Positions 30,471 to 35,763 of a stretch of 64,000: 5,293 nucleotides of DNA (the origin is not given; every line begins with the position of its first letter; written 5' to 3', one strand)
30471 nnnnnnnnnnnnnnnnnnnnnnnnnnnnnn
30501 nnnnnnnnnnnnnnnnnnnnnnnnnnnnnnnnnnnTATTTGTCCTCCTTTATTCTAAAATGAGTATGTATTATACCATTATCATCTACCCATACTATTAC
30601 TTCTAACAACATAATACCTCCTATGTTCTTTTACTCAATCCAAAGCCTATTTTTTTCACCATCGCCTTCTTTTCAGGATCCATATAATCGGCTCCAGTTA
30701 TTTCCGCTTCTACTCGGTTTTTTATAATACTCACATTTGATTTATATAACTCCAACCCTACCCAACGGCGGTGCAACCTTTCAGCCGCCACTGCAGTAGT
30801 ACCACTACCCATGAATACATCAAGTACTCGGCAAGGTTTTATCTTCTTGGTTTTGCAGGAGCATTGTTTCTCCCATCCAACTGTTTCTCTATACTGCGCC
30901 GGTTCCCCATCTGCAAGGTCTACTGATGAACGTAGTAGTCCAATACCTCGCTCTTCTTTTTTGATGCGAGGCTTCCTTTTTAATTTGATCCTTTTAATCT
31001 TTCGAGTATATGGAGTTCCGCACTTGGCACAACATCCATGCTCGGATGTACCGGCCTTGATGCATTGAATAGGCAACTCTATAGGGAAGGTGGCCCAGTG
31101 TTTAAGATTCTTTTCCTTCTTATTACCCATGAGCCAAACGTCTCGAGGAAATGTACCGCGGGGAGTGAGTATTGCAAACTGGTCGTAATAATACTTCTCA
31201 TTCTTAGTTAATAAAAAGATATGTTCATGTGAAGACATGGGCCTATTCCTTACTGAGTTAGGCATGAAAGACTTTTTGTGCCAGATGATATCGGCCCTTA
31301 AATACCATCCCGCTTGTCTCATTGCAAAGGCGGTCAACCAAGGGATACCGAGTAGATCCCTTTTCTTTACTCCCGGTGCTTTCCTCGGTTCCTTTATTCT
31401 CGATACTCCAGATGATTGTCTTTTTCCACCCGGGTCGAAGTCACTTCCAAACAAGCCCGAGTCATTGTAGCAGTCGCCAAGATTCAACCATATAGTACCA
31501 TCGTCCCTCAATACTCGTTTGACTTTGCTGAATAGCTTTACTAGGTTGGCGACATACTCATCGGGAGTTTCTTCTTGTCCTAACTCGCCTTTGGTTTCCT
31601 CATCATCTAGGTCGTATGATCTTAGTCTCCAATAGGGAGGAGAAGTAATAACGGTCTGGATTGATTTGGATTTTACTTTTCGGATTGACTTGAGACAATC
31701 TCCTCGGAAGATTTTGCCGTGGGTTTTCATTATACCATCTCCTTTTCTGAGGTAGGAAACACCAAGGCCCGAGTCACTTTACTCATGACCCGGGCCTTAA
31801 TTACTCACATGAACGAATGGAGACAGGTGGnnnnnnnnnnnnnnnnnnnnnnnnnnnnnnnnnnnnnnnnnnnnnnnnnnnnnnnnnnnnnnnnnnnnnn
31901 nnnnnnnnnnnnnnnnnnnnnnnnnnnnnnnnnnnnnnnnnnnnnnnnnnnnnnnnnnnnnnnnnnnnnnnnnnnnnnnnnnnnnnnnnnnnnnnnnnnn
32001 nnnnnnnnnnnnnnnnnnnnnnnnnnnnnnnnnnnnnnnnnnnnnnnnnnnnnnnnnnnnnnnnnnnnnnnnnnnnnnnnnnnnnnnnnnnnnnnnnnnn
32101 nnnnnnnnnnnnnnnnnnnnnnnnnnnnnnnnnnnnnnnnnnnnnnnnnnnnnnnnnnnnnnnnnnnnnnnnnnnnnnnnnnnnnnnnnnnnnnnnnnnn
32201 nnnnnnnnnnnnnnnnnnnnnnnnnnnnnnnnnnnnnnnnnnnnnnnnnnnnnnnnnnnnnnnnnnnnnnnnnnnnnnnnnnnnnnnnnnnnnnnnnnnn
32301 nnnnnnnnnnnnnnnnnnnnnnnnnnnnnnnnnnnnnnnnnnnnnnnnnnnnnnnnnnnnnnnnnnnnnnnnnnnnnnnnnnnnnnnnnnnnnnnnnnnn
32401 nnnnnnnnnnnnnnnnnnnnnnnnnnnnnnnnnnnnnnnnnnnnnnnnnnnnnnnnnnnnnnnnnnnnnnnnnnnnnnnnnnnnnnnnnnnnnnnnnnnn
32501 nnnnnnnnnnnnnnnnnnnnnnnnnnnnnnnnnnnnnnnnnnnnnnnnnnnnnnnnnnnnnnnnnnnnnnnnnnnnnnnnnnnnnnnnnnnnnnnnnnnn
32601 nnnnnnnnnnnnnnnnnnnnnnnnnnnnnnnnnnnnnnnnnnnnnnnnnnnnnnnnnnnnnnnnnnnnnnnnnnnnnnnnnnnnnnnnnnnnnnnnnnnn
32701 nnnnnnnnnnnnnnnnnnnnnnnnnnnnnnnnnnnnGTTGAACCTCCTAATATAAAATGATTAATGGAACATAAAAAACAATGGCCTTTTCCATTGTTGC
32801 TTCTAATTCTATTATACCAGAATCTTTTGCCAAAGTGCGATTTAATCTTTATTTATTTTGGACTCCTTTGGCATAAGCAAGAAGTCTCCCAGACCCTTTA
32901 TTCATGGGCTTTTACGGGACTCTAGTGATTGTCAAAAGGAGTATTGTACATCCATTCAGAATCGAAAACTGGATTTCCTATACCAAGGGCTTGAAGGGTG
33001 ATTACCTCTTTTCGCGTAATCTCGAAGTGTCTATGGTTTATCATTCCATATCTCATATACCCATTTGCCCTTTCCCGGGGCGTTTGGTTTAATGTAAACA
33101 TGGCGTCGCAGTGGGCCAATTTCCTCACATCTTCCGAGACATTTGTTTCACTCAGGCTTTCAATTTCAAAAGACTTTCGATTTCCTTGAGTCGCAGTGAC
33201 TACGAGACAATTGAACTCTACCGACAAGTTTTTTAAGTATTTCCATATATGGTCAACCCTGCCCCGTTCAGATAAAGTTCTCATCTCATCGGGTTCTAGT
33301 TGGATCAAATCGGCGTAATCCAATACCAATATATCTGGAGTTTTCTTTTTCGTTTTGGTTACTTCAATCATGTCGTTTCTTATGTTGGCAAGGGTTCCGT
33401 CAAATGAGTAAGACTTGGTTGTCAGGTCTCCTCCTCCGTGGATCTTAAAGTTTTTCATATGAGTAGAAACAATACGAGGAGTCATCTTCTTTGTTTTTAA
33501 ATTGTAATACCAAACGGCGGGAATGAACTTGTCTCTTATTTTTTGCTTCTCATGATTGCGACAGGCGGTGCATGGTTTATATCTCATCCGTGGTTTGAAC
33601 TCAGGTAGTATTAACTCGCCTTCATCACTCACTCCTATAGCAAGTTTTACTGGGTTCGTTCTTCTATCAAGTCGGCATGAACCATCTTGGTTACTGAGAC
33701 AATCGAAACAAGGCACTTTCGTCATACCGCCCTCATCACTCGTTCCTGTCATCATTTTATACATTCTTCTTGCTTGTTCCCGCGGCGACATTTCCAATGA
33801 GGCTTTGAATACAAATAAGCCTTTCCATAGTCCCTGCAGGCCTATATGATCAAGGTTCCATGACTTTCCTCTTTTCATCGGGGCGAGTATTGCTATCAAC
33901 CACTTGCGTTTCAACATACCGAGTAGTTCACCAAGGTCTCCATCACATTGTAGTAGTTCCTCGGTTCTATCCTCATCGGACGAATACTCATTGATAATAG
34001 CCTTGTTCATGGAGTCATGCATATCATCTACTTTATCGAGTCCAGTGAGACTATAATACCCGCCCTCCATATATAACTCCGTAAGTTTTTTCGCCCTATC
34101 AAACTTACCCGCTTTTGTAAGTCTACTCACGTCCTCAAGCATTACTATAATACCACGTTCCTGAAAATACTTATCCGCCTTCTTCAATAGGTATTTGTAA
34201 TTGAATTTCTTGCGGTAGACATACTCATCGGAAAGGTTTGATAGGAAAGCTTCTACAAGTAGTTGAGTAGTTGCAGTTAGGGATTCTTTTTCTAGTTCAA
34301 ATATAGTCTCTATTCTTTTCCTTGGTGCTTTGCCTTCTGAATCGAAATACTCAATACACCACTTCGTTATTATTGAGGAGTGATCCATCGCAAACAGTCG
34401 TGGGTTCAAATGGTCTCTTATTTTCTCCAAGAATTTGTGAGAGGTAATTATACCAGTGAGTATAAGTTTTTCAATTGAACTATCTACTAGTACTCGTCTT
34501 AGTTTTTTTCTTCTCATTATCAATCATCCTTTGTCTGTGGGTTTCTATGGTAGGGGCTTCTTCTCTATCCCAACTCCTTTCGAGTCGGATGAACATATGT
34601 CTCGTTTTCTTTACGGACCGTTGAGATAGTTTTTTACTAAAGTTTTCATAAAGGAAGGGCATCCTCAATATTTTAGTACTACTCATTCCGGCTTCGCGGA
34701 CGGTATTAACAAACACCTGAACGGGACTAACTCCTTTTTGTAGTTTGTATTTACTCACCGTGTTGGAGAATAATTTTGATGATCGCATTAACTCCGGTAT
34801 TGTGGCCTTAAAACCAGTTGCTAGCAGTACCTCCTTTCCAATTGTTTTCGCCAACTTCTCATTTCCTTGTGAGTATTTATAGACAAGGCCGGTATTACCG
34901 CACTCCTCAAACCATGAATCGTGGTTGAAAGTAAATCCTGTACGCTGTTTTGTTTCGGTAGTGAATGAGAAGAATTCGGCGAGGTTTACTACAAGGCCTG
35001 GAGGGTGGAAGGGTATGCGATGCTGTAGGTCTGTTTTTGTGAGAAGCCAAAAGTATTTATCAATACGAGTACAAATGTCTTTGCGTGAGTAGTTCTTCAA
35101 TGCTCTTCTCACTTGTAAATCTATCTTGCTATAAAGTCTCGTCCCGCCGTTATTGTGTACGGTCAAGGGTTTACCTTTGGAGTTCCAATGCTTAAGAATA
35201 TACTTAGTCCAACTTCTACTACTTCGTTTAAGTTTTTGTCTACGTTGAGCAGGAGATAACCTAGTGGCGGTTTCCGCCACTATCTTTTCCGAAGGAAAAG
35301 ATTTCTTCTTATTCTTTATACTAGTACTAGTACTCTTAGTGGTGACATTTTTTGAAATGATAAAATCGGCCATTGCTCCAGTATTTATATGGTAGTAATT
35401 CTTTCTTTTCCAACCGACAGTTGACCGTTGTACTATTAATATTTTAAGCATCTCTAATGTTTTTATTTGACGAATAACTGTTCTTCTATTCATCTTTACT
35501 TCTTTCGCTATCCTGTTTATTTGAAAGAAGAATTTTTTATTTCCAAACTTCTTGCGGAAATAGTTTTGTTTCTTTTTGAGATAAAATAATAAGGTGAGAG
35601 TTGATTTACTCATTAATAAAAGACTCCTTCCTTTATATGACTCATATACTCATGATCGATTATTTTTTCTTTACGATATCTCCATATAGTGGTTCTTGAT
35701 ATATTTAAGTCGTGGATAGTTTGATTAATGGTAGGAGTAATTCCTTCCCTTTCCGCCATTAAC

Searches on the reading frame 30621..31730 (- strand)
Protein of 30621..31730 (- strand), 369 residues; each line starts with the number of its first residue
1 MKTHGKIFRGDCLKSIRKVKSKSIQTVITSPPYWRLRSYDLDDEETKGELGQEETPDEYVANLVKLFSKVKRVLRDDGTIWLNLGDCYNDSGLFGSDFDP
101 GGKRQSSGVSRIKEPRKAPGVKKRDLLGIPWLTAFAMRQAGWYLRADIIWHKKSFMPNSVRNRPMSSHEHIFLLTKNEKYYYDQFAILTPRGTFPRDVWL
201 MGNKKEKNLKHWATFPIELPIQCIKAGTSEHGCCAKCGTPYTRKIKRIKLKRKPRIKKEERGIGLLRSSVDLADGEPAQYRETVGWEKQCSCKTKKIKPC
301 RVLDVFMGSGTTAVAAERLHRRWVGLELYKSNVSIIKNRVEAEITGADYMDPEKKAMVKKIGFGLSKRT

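Call 12: search_protein_families(library=pfam, proteins=[window:30621-31730:-], max_evalue=0.001)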
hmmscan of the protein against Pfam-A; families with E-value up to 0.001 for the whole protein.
window:30621-31730:- (369 aa): 1 family
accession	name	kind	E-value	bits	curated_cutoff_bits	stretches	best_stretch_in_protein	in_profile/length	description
PF01555.25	N6_N4_Mtase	-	1.5e-38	133.4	26.7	2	24-232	1-183/221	DNA methylase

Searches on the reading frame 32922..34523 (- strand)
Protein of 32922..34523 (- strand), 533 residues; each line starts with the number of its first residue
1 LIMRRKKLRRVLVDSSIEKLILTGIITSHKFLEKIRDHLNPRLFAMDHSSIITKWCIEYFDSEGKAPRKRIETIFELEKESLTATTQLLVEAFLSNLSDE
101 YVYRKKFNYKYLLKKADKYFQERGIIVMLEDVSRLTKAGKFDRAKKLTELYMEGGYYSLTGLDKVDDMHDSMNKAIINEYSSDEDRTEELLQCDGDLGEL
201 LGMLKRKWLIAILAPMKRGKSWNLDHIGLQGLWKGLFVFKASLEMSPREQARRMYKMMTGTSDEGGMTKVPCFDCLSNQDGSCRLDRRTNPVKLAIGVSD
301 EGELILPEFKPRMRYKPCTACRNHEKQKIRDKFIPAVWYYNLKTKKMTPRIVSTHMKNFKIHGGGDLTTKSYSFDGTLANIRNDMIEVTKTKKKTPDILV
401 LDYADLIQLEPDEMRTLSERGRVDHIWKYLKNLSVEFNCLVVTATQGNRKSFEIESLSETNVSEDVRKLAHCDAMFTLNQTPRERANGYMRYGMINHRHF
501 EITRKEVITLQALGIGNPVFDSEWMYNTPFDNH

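Call 11: search_protein_families(library=phrogs, proteins=[window:32922-34523:-], max_evalue=0.001)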
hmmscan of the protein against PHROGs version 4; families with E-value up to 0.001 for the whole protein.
window:32922-34523:- (533 aa): 2 families
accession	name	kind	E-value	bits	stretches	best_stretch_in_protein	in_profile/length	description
phrog_19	-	DNA, RNA and nucleotide metabolism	5.1e-35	122.4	2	10-262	156-408/621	DnaB-like replicative helicase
phrog_243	-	DNA, RNA and nucleotide metabolism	3.8e-06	27.1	0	372-450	119-194/273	DnaB-like replicative helicase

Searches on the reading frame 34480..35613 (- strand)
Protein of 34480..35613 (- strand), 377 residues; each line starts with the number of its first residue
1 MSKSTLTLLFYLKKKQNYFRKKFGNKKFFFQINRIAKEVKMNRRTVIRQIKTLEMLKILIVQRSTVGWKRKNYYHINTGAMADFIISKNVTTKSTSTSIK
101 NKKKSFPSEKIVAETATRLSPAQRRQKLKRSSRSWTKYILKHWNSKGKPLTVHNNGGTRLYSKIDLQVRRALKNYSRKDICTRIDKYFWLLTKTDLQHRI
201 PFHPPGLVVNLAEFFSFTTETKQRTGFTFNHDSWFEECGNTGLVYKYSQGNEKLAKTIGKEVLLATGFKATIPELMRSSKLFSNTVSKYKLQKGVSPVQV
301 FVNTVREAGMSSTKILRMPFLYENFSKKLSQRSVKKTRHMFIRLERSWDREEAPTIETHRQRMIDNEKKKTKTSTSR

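Call 11: search_protein_families(library=phrogs, proteins=[window:34480-35613:-], max_evalue=0.001)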
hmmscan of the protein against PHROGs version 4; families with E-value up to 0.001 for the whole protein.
window:34480-35613:- (377 aa): 3 families
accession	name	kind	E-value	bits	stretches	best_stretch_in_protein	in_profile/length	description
phrog_8102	-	DNA, RNA and nucleotide metabolism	2.2e-08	34.6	1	3-81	34-112/337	replication initiation protein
phrog_678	-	DNA, RNA and nucleotide metabolism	9.4e-05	23.1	1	28-109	84-168/346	replication initiation O-like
phrog_428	-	DNA, RNA and nucleotide metabolism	0.00098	19.4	0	32-120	130-198/455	replication initiation protein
